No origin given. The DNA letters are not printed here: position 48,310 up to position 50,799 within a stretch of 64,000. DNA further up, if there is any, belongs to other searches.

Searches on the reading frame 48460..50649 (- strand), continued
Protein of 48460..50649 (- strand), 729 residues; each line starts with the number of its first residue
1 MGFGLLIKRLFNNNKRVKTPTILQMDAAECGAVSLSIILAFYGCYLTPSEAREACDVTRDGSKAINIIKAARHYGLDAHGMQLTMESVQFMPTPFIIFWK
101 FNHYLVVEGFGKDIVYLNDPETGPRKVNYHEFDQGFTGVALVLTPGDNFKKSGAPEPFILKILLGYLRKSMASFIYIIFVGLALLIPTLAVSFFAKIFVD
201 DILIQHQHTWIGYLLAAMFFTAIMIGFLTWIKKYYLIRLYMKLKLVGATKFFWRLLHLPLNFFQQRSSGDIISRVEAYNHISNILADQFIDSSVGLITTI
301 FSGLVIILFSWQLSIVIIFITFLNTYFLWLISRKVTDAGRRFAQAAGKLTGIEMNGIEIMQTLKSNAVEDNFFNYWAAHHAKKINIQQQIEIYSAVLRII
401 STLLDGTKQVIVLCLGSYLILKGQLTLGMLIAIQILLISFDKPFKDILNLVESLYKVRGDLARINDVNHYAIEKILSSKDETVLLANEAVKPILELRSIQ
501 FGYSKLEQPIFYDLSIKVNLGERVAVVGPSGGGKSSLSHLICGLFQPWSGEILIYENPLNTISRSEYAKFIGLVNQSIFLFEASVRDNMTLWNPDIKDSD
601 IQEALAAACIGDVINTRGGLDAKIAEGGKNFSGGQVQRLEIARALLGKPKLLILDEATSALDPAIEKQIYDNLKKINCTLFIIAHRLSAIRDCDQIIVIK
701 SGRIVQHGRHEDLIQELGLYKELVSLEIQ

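Call 16: find_encoding_contigs(protein=P0005, flank=10000, max_places=2)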
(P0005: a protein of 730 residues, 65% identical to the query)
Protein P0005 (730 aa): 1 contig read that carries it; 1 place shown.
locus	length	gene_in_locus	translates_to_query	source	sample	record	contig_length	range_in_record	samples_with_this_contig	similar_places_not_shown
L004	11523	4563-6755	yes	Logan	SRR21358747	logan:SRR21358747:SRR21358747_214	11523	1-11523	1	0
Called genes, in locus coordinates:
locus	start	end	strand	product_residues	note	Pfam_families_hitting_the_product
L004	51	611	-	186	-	-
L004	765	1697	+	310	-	PF01544:CorA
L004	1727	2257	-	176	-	-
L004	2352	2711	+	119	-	PF09579:Spore_YtfJ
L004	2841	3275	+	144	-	PF00027:cNMP_binding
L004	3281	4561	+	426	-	PF25919:BSH_CusB (faint), PF25973:BSH_CzcB (weak)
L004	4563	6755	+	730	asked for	PF03412:Peptidase_C39, PF00664:ABC_membrane, PF00005:ABC_tran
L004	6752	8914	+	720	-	PF00004:AAA (faint), PF00664:ABC_membrane, PF00005:ABC_tran, PF02463:SMC_N (weak)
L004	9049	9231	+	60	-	-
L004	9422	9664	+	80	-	-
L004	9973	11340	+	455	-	PF18626:Gln_deamidase_2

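Call 17: find_encoding_contigs(protein=P0007, flank=10000, max_places=2)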
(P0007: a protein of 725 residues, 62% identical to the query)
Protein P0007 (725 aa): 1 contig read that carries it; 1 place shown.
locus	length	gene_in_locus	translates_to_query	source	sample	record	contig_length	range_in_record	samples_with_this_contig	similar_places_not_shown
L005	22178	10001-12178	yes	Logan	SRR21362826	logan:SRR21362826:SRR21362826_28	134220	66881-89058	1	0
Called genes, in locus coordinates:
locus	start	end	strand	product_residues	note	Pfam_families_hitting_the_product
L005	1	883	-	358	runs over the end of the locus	-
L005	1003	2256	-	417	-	PF01590:GAF, PF13185:GAF_2, PF13492:GAF_3, PF00512:HisKA, PF02518:HATPase_c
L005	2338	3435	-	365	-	PF04055:Radical_SAM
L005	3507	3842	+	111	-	PF01588:tRNA_bind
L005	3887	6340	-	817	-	PF02838:Glyco_hydro_20b, PF00728:Glyco_hydro_20, PF18911:PKD_4, PF00801:PKD, PF02368:Big_2 (faint), PF00754:F5_F8_type_C, PF22633:F5_F8_type_C_2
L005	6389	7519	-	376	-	-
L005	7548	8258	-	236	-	PF01738:DLH, PF00326:Peptidase_S9 (faint), PF02230:Abhydrolase_2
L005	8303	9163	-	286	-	PF01925:TauE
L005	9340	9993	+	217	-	-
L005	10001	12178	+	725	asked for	PF03412:Peptidase_C39, PF00664:ABC_membrane, PF00005:ABC_tran, PF02463:SMC_N (faint)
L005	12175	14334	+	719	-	PF00664:ABC_membrane, PF00005:ABC_tran, PF02463:SMC_N (faint)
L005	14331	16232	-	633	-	-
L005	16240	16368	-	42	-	-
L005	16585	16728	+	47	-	-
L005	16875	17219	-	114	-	-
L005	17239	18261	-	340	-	PF02195:ParB_N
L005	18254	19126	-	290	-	PF01656:CbiA, PF02374:ArsA_ATPase (weak), PF13614:AAA_31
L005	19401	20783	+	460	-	PF01051:Rep3_N, PF21205:Rep3_C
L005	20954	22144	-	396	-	PF17785:PUA_3, PF02005:TRM (weak), PF10672:Methyltrans_SAM, PF02475:TRM5-TYW2_MTfase, PF03602:Cons_hypoth95, PF05175:MTS, PF06325:PrmA (weak), PF13847:Methyltransf_31, +1 more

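Call 21: find_encoding_contigs(protein=P0009, flank=10000, max_places=1)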
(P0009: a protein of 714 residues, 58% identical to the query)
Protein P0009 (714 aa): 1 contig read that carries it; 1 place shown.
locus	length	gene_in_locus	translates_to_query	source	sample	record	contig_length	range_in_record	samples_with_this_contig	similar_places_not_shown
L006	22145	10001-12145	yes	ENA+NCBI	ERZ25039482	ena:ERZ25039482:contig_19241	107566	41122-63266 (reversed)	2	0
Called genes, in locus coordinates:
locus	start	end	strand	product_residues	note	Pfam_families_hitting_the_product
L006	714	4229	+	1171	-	PF05977:MFS_3 (weak), PF07690:MFS_1, PF01553:Acyltransferase, PF00501:AMP-binding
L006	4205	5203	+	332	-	-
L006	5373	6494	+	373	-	PF13173:AAA_14, PF13635:DUF4143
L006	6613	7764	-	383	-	PF00171:Aldedh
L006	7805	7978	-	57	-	-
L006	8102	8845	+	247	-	-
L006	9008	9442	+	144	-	PF00027:cNMP_binding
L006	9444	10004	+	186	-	-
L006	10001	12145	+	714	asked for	PF03412:Peptidase_C39, PF00664:ABC_membrane, PF00005:ABC_tran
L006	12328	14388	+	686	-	PF00664:ABC_membrane, PF00005:ABC_tran, PF02463:SMC_N (weak)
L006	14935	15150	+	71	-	-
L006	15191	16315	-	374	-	PF00595:PDZ, PF13180:PDZ_2, PF17820:PDZ_6, PF03572:Peptidase_S41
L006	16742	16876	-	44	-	-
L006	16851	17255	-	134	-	-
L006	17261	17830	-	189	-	-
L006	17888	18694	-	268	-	PF01676:Metalloenzyme, PF01663:Phosphodiest (weak)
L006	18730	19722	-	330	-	PF01676:Metalloenzyme, PF06415:iPGM_N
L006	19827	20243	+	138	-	PF00581:Rhodanese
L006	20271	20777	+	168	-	PF02556:SecB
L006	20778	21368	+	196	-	PF01210:NAD_Gly3P_dh_N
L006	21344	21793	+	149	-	PF07479:NAD_Gly3P_dh_C, PF20618:GPD_NAD_C_bact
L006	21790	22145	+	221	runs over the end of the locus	PF22624:AASDHPPT_N, PF01648:ACPS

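Call 22: find_encoding_contigs(protein=P0013, flank=10000, max_places=1)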
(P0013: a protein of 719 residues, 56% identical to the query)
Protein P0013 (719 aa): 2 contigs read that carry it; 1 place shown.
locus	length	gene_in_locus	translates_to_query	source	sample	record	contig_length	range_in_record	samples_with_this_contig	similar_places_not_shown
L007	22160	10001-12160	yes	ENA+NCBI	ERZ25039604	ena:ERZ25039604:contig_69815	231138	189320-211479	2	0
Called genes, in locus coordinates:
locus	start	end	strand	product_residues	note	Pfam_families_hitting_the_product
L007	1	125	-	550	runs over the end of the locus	-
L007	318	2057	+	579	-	-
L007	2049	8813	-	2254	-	PF24883:NPHP3_N (faint)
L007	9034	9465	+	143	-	PF00027:cNMP_binding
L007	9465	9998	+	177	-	-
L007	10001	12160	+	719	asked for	PF03412:Peptidase_C39, PF00664:ABC_membrane, PF00005:ABC_tran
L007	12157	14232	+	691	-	PF00664:ABC_membrane, PF00005:ABC_tran, PF02463:SMC_N (weak)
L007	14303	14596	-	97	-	-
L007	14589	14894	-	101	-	-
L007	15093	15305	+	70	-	-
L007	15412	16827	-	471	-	PF13231:PMT_2 (weak), PF19529:DUF6057 (weak)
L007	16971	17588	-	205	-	-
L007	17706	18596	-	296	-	PF03572:Peptidase_S41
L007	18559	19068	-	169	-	PF22694:CtpB_N-like, PF00595:PDZ, PF13180:PDZ_2, PF17820:PDZ_6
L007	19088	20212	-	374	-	PF01551:Peptidase_M23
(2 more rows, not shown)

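Call 23: find_encoding_contigs(protein=P0034, flank=10000, max_places=1)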
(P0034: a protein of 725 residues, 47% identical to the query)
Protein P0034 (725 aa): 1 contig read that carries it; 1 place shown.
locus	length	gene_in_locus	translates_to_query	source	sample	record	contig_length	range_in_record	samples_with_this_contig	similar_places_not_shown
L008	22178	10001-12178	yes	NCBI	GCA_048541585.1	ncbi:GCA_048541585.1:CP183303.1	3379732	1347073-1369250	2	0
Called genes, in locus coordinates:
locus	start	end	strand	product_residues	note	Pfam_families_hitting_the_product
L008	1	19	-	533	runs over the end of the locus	PF01204:Trehalase, PF22422:MGH1-like_GH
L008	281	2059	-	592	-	PF27525:LAM55_pectate-like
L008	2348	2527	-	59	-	-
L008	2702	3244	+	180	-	-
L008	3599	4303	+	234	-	PF13505:OMP_b-brl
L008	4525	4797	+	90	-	-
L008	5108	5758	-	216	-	PF00132:Hexapep, PF14602:Hexapep_2 (weak)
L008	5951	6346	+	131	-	PF02629:CoA_binding (weak), PF13380:CoA_binding_2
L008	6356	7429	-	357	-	-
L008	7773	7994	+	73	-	-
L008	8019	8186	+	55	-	-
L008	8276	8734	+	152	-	PF00027:cNMP_binding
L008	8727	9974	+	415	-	PF25919:BSH_CusB (faint), PF00364:Biotin_lipoyl (faint), PF25984:BSH_YknX (faint), PF25973:BSH_CzcB (faint)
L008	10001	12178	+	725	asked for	PF03412:Peptidase_C39, PF13529:Peptidase_C39_2, PF00664:ABC_membrane, PF00005:ABC_tran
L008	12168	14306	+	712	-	PF00664:ABC_membrane, PF00005:ABC_tran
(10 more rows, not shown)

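Call 24: find_encoding_contigs(protein=P0008, flank=10000, max_places=1)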
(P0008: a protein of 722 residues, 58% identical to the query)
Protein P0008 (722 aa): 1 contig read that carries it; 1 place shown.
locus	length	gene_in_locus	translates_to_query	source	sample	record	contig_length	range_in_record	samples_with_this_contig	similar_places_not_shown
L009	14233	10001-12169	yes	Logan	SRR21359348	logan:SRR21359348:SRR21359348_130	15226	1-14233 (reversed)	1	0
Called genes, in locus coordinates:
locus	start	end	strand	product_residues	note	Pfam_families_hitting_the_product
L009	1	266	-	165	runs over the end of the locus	PF01625:PMSR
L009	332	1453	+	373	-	PF13466:STAS_2, PF02405:MlaE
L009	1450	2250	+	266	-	PF00005:ABC_tran, PF13304:AAA_21 (weak)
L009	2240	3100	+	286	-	PF02470:MlaD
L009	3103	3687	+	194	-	PF03886:ABC_trans_aux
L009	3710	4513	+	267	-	PF01925:TauE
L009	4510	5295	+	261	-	PF01790:LGT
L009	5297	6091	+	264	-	PF00303:Thymidylat_synt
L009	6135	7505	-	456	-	-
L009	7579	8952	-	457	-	PF00171:Aldedh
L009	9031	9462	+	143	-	PF00027:cNMP_binding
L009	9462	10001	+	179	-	-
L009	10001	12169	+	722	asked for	PF03412:Peptidase_C39, PF13529:Peptidase_C39_2 (faint), PF00664:ABC_membrane, PF00005:ABC_tran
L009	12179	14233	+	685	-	?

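Call 44: search_solved_structures(query=window:48460-50649:-, max_evalue=1e-30, show_alignments=2)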
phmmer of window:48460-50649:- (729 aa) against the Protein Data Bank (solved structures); distinct sequences matched with E-value up to 1e-30: 253 (the best 60 are shown).
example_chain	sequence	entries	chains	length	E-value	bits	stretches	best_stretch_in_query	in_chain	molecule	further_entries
4ry2_A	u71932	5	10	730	1.8e-83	284.5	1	7-721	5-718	ABC-type bacteriocin transporter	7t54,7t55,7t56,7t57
8vp3_A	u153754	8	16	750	2.1e-83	284.3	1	8-721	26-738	ABC-type bacteriocin transporter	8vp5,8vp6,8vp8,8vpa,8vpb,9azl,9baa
8woi_A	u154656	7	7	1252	4.7e-83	283.1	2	284-727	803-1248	ABC transporter B family member 19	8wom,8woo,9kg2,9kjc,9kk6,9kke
4s0f_A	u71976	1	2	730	4.7e-83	283.1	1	7-721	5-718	ABC-type bacteriocin transporter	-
8wp0_A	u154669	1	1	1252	3.1e-82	280.4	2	284-727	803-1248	ABC transporter B family member 19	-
6v9z_A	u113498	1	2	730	3.7e-82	280.2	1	7-721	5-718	ABC-type bacteriocin transporter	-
8vp9_A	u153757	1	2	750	6.8e-81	276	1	8-722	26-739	ABC-type bacteriocin transporter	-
7qkr_A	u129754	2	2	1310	6.8e-81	276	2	414-727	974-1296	Plasma membrane ATP-binding cassette transporter required for the export of a-factor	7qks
7niu_A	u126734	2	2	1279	7.3e-81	275.9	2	246-727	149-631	Isoform 2 of Phosphatidylcholine translocator ABCB4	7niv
9nfi_A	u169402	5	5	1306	1.6e-80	274.8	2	249-727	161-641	Permeability Glycoprotein (P-gp)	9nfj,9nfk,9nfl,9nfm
7zka_A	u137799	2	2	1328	3.5e-80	273.6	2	248-725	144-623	ATP-dependent translocase ABCB1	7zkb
9oe1_A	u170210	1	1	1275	3.6e-80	273.6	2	249-727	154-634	ATP-binding cassette, sub-family B (MDR/TAP), member 4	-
9ody_A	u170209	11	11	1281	3.6e-80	273.6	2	249-727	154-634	ATP-binding cassette, sub-family B (MDR/TAP), member 4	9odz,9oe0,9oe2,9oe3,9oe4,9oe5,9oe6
8hf7_A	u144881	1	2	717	4.3e-80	273.3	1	24-725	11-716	Competence factor transporting ATP-binding protein/permease ComA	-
7zk8_A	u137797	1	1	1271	4.6e-80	273.3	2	248-725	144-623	ATP-dependent translocase ABCB1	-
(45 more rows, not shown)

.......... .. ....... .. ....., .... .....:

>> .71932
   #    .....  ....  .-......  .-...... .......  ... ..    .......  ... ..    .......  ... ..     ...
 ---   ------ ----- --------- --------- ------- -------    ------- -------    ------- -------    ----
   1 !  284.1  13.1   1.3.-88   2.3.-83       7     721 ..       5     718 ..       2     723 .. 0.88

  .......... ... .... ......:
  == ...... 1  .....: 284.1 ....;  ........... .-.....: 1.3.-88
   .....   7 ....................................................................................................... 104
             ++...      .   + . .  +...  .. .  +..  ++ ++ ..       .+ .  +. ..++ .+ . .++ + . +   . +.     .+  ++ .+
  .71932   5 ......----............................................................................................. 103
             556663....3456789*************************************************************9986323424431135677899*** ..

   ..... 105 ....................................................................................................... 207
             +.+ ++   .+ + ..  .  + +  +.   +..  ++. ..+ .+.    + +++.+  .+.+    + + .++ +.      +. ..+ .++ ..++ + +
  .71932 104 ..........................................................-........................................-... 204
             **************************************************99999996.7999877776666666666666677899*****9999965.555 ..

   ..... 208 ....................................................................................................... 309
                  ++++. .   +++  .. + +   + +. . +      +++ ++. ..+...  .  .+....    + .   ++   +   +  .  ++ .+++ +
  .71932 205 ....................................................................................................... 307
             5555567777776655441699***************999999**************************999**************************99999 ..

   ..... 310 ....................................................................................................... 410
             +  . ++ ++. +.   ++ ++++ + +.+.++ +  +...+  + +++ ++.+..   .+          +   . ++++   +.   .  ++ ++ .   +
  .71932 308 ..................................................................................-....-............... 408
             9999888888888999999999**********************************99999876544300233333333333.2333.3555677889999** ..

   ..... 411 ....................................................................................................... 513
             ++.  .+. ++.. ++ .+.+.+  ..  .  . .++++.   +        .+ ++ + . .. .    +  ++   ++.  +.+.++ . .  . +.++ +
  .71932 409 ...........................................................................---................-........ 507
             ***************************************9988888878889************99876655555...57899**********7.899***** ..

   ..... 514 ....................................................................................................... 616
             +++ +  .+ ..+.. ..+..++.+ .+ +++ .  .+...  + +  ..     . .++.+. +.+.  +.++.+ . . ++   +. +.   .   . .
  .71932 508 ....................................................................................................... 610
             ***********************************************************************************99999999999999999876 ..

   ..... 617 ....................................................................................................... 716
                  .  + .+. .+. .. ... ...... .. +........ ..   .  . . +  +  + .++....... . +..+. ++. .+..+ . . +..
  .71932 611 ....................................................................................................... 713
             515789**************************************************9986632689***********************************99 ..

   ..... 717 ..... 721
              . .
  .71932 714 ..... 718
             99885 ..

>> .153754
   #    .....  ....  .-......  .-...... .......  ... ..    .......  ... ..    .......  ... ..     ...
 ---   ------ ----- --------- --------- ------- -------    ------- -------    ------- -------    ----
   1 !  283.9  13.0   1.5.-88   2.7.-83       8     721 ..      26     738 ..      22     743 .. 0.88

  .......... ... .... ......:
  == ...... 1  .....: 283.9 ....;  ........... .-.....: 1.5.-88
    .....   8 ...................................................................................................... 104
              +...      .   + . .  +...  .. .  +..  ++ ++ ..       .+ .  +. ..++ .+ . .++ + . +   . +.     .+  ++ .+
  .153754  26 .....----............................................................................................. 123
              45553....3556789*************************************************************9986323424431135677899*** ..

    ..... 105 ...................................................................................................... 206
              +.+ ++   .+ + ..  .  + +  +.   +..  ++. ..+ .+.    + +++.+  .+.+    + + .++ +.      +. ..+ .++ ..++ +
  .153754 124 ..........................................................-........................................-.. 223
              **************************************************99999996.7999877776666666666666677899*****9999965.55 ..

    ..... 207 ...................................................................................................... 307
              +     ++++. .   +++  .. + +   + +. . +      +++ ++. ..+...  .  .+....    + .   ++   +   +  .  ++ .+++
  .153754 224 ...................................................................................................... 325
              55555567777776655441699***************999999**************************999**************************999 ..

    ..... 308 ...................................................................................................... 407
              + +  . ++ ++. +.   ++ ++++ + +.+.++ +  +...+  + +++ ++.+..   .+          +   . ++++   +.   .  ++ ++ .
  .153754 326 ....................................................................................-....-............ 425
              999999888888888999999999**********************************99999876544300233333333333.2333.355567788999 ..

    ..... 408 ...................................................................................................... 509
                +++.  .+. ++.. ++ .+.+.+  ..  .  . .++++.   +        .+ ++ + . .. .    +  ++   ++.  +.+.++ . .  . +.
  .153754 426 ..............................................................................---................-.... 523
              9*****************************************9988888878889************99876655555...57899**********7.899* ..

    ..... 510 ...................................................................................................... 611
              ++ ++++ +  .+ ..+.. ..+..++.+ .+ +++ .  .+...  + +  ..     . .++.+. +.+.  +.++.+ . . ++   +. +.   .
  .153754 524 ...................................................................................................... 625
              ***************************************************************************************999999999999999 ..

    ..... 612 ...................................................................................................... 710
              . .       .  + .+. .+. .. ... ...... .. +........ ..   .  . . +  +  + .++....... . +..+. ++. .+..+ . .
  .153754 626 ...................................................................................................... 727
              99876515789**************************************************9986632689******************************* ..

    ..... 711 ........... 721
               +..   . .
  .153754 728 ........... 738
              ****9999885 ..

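Call 82: search_solved_structures(query=L002:5172-6968:-, max_evalue=0.1)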
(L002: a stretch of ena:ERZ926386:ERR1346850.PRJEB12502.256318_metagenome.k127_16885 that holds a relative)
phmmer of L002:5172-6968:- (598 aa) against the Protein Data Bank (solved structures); distinct sequences matched with E-value up to 0.1: 0.

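Call 83: search_protein_families(library=pfam, proteins=[L002:5172-6968:-, L005:14331-16232:-], max_evalue=1)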
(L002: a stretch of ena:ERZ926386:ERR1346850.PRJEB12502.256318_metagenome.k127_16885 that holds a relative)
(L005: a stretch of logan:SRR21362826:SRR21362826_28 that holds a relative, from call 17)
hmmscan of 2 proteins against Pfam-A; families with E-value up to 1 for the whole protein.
L002:5172-6968:- (598 aa): 1 family
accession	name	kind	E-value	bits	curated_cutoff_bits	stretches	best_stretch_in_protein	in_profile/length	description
PF11527.13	ARL2_Bind_BART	-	0.18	12.4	23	1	66-104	27-65/116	The ARF-like 2 binding protein BART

L005:14331-16232:- (633 aa): 1 family
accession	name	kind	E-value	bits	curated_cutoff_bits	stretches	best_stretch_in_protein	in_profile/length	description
PF06297.19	PET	-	0.013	16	25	0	105-160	42-97/102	PET Domain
